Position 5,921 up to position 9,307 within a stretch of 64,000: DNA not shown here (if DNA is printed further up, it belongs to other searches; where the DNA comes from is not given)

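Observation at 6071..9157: HerA/FtsK-like ATPase carries a long N-terminal region and a Ser/Thr/Asn/Gly low-complexity tract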

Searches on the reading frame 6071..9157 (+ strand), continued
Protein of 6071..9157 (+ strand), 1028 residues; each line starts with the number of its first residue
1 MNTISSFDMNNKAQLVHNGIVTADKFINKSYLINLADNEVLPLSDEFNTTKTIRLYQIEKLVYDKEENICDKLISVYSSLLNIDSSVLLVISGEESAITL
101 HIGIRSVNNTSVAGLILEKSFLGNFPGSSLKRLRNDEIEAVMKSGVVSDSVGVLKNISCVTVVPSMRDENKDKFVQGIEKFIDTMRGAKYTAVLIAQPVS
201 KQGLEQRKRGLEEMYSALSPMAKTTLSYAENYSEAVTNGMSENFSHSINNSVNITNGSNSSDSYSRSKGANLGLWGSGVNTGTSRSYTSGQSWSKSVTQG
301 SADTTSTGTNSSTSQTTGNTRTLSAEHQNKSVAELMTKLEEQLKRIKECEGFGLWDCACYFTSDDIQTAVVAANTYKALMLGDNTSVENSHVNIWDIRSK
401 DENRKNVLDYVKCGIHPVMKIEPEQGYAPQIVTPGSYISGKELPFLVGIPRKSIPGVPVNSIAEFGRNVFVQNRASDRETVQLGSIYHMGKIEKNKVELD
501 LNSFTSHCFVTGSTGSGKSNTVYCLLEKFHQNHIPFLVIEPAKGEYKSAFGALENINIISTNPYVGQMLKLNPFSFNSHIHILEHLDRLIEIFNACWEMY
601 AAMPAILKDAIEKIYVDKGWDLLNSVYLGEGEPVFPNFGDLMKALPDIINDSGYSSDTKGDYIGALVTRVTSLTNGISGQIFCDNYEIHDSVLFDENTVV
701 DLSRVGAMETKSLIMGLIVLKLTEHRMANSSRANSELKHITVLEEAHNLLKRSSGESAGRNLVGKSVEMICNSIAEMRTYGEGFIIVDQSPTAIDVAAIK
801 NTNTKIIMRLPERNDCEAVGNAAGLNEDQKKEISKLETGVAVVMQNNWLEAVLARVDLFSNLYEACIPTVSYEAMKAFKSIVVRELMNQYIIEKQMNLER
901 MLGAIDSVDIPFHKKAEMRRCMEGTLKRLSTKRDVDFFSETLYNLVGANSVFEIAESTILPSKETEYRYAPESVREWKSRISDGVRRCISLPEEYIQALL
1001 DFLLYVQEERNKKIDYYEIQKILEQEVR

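Call 16: find_encoding_contigs(protein=P0049, flank=10000, max_places=2)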
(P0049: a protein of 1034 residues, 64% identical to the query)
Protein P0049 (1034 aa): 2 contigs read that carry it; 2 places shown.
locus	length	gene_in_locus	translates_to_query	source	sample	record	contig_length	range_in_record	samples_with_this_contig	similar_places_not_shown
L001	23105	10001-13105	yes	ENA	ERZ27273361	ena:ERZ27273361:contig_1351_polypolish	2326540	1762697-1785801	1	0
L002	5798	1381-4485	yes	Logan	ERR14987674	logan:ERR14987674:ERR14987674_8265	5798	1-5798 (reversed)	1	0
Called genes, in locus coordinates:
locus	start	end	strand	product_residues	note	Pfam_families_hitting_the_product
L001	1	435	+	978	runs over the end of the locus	PF02463:SMC_N, PF13175:AAA_15, PF13304:AAA_21 (weak), PF13476:AAA_23, PF13555:AAA_29 (faint), PF06470:SMC_hinge, PF13304:AAA_21 (weak)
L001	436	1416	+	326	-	PF02881:SRP54_N, PF06414:Zeta_toxin (weak), PF00448:SRP54, PF13401:AAA_22 (weak)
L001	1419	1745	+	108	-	PF04297:UPF0122, PF08281:Sigma70_r4_2 (weak), PF04545:Sigma70_r4 (weak)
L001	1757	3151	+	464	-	PF02881:SRP54_N, PF06414:Zeta_toxin (weak), PF00448:SRP54, PF02978:SRP_SPB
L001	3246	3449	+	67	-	PF00313:CSD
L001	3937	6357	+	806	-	PF16403:Bact_surface_Ig-like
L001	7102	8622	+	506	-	PF01527:HTH_Tnp_1 (faint), PF13518:HTH_28 (faint), PF13276:HTH_21, PF00665:rve, PF13683:rve_3, PF13333:rve_2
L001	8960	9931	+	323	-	PF01435:Peptidase_M48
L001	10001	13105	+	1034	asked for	PF01935:DUF87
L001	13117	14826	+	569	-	PF26182:Ig_NUP210_5th (faint), PF02368:Big_2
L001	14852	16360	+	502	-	PF14021:TNT (faint)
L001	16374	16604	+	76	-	-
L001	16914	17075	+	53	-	-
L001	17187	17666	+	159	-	PF13276:HTH_21, PF00665:rve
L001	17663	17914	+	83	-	PF13683:rve_3, PF13333:rve_2 (weak)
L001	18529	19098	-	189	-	PF07155:ECF-ribofla_trS, PF12822:ECF_trnsprt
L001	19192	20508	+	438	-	PF00392:GntR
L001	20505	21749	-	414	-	PF00365:PFK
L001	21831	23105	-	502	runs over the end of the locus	PF00478:IMPDH, PF00571:CBS (faint)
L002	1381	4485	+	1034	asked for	PF01935:DUF87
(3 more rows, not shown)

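Call 17: find_encoding_contigs(protein=P0120, flank=10000, max_places=2)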
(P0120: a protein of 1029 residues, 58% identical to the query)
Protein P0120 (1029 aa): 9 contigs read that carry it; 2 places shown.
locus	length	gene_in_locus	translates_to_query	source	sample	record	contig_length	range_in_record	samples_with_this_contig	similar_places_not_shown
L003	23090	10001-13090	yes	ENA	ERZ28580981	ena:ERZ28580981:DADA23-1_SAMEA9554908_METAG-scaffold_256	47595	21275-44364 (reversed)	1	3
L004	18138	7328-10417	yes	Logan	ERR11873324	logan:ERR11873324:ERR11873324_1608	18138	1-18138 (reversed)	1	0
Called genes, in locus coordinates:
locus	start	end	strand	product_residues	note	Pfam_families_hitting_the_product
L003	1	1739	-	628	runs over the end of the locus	PF00512:HisKA, PF02518:HATPase_c, PF00072:Response_reg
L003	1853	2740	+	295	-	PF02579:Nitro_FeMo-Co, PF00254:FKBP_C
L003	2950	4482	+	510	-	-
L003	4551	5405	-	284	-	PF00126:HTH_1, PF03466:LysR_substrate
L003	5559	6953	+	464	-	PF01554:MatE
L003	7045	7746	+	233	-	PF08713:DNA_alkylation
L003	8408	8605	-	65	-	-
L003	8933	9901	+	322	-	PF01435:Peptidase_M48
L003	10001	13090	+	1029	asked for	PF01935:DUF87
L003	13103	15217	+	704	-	-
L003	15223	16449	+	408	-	-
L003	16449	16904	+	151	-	-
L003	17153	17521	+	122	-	-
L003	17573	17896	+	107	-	PF01541:GIY-YIG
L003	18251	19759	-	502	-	-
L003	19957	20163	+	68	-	-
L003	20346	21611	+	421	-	-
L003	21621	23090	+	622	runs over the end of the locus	-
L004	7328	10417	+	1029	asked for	PF01935:DUF87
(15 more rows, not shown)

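Call 19: find_related_loci(query=A1, collection=genome_contigs, flank=10000)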
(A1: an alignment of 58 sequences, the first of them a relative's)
Query A1 (1028 aa) in genome_contigs; peptide patterns used: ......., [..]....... (x = any residue, [..] = any of these).
599 stretches matched a pattern (row limit reached: there are more); 561 encode a relative of the query (tblastn E <= 1e-3); the best 80 are kept; 80 distinct loci.
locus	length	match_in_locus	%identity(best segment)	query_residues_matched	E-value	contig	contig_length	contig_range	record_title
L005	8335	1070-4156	58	4-1023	0e+0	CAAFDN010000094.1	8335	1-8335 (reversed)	MAG TPA_asm: Lachnospiraceae bacterium, isolate HGM12493, WGS project CAAFDN010000000 data, contig: SRS097889_13_k99_459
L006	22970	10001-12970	55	18-1005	0e+0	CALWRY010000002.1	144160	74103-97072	MAG: uncultured Enterocloster sp. isolate BRZ_CR__bin7 genome assembly, contig: BRZ_CR__NODE_123_length_144160_cov_4.930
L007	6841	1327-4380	53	12-1023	0e+0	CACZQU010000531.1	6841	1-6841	MAG: uncultured Lachnospiraceae bacterium isolate RUG12865 genome assembly, contig: RUG12865_asm_531, whole genome shotg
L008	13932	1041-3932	54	6-956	0e+0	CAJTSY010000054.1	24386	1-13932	MAG TPA_asm: uncultured Acetatifactor sp. isolate MGBC110447 genome assembly, contig: MGBC110447.54, whole genome shotgu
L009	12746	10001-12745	54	1-907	0e+0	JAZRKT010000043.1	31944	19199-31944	MAG: Eubacteriales bacterium isolate T1900045445_YK20190136.MAGScoT_cleanbin_000037 SGB_7147_k141_1021122, whole genome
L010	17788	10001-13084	60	4-1019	0e+0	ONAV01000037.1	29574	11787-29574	uncultured Selenomonadales bacterium isolate RUG140 genome assembly, contig: scaffold_2043, whole genome shotgun sequenc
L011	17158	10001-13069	50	16-1024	0e+0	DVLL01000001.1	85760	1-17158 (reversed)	MAG TPA_asm: Candidatus Faeciplasma pullistercoris isolate CHK33-4379 CHK33__C20178_L85760_ERR2241698, whole genome shot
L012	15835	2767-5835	48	14-1019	0e+0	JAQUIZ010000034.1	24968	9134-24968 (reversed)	MAG: Fermentimonas sp. isolate STCSWMC_72 NODE_4638_length_24968_cov_12.302846_ST_CSWMC, whole genome shotgun sequence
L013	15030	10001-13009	47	23-1016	0e+0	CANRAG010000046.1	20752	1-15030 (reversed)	MAG: uncultured Clostridia bacterium isolate Lapin-016__bin66 genome assembly, contig: Lapin-016__NODE_2230_length_20752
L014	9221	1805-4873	50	16-1024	0e+0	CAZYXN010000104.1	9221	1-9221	MAG TPA_asm: uncultured Muribaculum sp. isolate SRP225648_co1_107 genome assembly, contig: NODE_19231_length_9221_cov_5.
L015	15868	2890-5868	48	23-1021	0e+0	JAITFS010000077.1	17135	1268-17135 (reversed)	MAG: Oscillospiraceae bacterium isolate Pal332_bin16 k119_642657, whole genome shotgun sequence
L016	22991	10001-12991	50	16-997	0e+0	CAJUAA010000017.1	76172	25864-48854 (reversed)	MAG TPA_asm: uncultured Lachnospiraceae bacterium isolate MGBC121754 genome assembly, contig: MGBC121754.17, whole genom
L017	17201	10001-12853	51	8-953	0e+0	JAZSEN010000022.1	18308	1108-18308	MAG: Faecousia sp. isolate T1900044589_TS20190055.MAGScoT_cleanbin_000021 SGB_621_k141_1095463, whole genome shotgun seq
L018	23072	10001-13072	45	20-1028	0e+0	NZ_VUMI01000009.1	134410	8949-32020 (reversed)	Eisenbergiella porci strain WCA-389-WT-23B seq9, whole genome shotgun sequence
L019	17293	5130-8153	46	20-1016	0e+0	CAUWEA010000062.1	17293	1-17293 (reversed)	MAG: uncultured Faecalimonas sp. isolate SRS17165165__bin22 genome assembly, contig: SRS17165165_NODE_1181_length_17293_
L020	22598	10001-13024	46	20-1016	0e+0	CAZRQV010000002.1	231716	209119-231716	MAG TPA_asm: uncultured Lachnoclostridium sp. isolate SRP350583_co3_236 genome assembly, contig: NODE_13_length_231716_c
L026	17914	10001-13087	45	10-1016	0e+0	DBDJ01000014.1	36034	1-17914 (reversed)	MAG TPA_asm: Lachnospiraceae bacterium UBA935 UBA935_contig_1701, whole genome shotgun sequence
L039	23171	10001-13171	42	26-1028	0e+0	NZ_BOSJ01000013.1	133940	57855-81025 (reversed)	Paenibacillus sp. J45TS6 sequence013, whole genome shotgun sequence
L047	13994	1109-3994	41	22-961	0e+0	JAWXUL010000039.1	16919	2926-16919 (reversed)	MAG: Eubacteriales bacterium isolate FM_48_G117_IV NODE_1774_length_16920_cov_27.676647, whole genome shotgun sequence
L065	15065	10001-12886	40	23-905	0e+0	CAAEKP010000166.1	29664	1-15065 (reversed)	MAG TPA_asm: Peptococcaceae bacterium, isolate HGM14212, WGS project CAAEKP010000000 data, contig: ERS537207_88_k99_1805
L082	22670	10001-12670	43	16-856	0e+0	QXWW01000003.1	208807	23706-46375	Lachnospiraceae bacterium strain X68 Scaffold3_1, whole genome shotgun sequence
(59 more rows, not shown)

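Call 25: predict_structure(alignment_id=A1)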
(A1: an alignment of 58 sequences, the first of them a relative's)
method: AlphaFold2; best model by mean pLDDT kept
length: 1028 residues; sequences in the alignment: 58
mean_pLDDT: 75.2   pTM: 0.57
mean pLDDT of the five models: 75.2, 74.2, 71.6, 71.4, 68.9
residues with pLDDT >= 90: 113; 70-90: 640; 50-70: 152; < 50: 123
segments of 3 or more residues with pLDDT < 50: 1-4, 228-290, 292-321, 384-386, 750-760, 789-793, 1026-1028
pLDDT, mean of each block of 10 residues (from residue 1): 50 76 80 82 86 90 72 86 88 86 90 89 80 89 77 80 57 66 85 90 85 83 61 37 33 43 34 36 37 43 36 35 60 79 78 85 86 81 55 81 88 90 82 83 81 67 58 68 81 80 71 62 87 89 81 89 88 87 88 76 85 90 86 83 85 83 82 79 80 90 80 83 80 69 64 45 57 58 53 53 71 67 75 76 77 86 88 91 93 90 92 90 85 84 84 84 79 88 89 87 82 74 62
secondary structure, 60 per line:
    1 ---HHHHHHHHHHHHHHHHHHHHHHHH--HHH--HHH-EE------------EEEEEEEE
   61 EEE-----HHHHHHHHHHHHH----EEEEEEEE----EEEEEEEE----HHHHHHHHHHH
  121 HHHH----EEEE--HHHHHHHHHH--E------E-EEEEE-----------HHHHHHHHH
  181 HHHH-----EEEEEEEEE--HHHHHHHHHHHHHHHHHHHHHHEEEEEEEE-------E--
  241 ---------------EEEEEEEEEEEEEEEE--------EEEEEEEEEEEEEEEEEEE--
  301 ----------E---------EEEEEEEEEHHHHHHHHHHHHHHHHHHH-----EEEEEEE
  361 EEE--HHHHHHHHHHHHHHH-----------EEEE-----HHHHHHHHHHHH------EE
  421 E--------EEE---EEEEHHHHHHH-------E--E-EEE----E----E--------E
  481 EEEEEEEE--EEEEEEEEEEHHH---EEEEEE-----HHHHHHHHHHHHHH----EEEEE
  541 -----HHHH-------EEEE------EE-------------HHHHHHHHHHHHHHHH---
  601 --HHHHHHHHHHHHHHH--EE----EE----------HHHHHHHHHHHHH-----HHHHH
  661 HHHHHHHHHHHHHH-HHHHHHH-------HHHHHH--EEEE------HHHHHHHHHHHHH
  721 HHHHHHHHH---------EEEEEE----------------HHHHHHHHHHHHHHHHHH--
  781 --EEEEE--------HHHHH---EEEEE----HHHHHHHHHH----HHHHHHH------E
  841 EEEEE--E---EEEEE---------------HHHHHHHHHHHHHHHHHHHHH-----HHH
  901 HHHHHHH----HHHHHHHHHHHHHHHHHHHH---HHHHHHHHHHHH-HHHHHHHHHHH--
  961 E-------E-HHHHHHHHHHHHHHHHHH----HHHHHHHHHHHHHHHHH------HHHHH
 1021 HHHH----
elements in order (helices of 4 or more, strands of 3 or more residues): H4-27 E53-63 H69-81 E86-93 E98-105 H110-124 E129-132 H135-144 E156-160 H172-184 E190-198 H201-222 E223-230 E256-271 E280-298 E321-329 H330-348 E354-363 H366-380 E392-395 H401-412 E419-421 E430-432 E436-439 H440-446 E459-461 E480-488 E491-500 E507-512 H518-531 E536-540 H546-549 E557-560 H582-597 H603-617 H638-650 H656-674 H676-682 H690-695 E698-701 H708-729 E739-744 H761-778 E783-787 H796-800 E804-808 H813-822 H827-833 E840-845 E852-856 H872-892 H898-907 H912-931 H935-946 H948-958 H971-988 H993-1009 H1016-1024
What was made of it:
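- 6071..6736 (+): N-terminal domain, part a (aa 1-222). AF2 pLDDT mostly 72-90 over aa 11-160 and 181-220, lower (57-66) at aa 161-180 (call 25).
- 7049..7510 (+): N-terminal domain, part b (aa 327-480). AF2 strands and helices with pLDDT mostly 78-90, dipping at aa 381-390 and 451-480 (call 25).
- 8651..9154 (+): C-terminal all-helical domain (aa 861-1028), the most variable part. AF2 helices with pLDDT 79-93 apart from the last residues (call 25).
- Checked: First, a folded region of about 155 aa (aa 327-480) lies between the tract and the P-loop domain, and a helical domain of about 170 aa (aa 861-1028) follows the ATPase, so the P-loop module is the third quarter, not the C-terminal half (call 25).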

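Call 27: search_protein_families(library=pfam, proteins=[L082:4719-5669:+, L082:5712-7019:+, L082:6971-9316:+, L082:9331-9888:+, L082:13195-13761:+, L082:13765-14139:+, L047:4237-4758:+, L047:6359-7924:+, L047:7954-9150:+, L047:9181-10788:+], max_evalue=0.01)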
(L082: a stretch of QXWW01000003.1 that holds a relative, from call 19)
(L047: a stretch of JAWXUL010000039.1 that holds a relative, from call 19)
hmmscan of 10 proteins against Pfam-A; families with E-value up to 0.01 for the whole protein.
L082:4719-5669:+ (316 aa): 1 family
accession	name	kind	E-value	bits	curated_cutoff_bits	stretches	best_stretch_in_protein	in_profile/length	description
PF13280.12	WYL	-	7.1e-08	32.8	21.8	1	150-225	5-69/70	WYL domain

L082:5712-7019:+ (435 aa): 5 families
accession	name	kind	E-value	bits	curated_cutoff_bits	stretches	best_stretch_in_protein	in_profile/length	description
PF00350.29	Dynamin_N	-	4.5e-15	56.5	27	1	170-324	3-167/168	Dynamin family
PF01926.29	MMR_HSR1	-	9.9e-11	42.2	21.9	1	238-324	30-113/113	50S ribosome-binding GTPase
PF00009.33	GTP_EFTU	-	1.4e-08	35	26.5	1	169-363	7-171/188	Elongation factor Tu GTP binding domain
PF02421.24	FeoB_N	-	3e-06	27.3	27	1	241-336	34-126/156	Ferrous iron transport protein B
PF03193.22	RsgA_GTPase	-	0.0095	16.2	30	0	175-194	116-135/174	RsgA GTPase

L082:6971-9316:+ (781 aa): 3 families
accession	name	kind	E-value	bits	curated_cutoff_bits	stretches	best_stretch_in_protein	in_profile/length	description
PF00350.29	Dynamin_N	-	3.1e-14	53.8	27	1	155-326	1-167/168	Dynamin family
PF01926.29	MMR_HSR1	-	4.1e-07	30.5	21.9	1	155-326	2-113/113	50S ribosome-binding GTPase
PF00009.33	GTP_EFTU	-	0.00012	22.2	26.5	0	154-260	5-78/188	Elongation factor Tu GTP binding domain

L082:9331-9888:+ (185 aa): 0 families

L082:13195-13761:+ (188 aa): 3 families
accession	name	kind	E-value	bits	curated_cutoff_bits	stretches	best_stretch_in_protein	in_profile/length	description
PF14414.12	WHH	-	1.2e-14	54.2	25.1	1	146-187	2-43/43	A nuclease of the HNH/ENDO VII superfamily with conserved WHH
PF12639.13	Colicin-DNase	-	5.6e-10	40.3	25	1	101-179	7-96/96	DNase/tRNase domain of colicin-like bacteriocin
PF13518.12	HTH_28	-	0.0055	17.2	25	0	131-150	16-35/52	Helix-turn-helix domain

L082:13765-14139:+ (124 aa): 1 family
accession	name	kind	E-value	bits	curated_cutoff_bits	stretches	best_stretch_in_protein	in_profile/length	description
PF22481.1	DUF6985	-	1.6e-05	25.9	24.5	1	5-74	1-70/148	Domain of unknown function (DUF6985)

L047:4237-4758:+ (173 aa): 0 families

L047:6359-7924:+ (521 aa): 3 families
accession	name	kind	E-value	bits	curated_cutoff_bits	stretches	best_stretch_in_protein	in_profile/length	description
PF00012.26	HSP70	-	2e-119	399.9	20.6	1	5-508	2-509/599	Hsp70 protein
PF06723.19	MreB_Mbl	-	6.1e-14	52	27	1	116-345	96-317/327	MreB/Mbl protein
PF21523.3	ParM_N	-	0.009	16.5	27.4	0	167-223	5-59/159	Plasmid segregation protein ParM, C-terminal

L047:7954-9150:+ (398 aa): 10 families
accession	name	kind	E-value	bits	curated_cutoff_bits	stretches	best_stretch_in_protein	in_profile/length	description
PF14559.12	TPR_19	-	2.1e-08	34.8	25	2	107-160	5-58/68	Tetratricopeptide repeat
PF07719.23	TPR_2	-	7.8e-08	32.3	27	0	97-123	5-31/34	Tetratricopeptide repeat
PF13428.12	TPR_14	-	1.4e-07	31.9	23.5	0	130-164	4-38/44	Tetratricopeptide repeat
PF13432.12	TPR_16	-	2.1e-06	28.5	32.7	1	97-159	1-63/65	Tetratricopeptide repeat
PF12895.13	ANAPC3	-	2.6e-05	24.8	27.2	1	91-152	21-81/82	Anaphase-promoting complex, cyclosome, subunit 3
PF13431.12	TPR_17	-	0.00049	20.6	24.4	0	117-148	3-34/34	Tetratricopeptide repeat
PF12569.14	NatA_aux_su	-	0.003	17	33.3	0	128-168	193-233/515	N-terminal acetyltransferase A, auxiliary subunit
PF08590.15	DUF1771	-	0.0065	17.2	28.7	0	91-119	13-41/64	Domain of unknown function (DUF1771)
PF13181.12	TPR_8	-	0.0071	16.9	25.7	0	100-121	8-29/34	Tetratricopeptide repeat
PF22888.1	FIMAH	-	0.0084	17.1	24.8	0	75-116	7-48/81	FIMAH domain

L047:9181-10788:+ (535 aa): 0 families
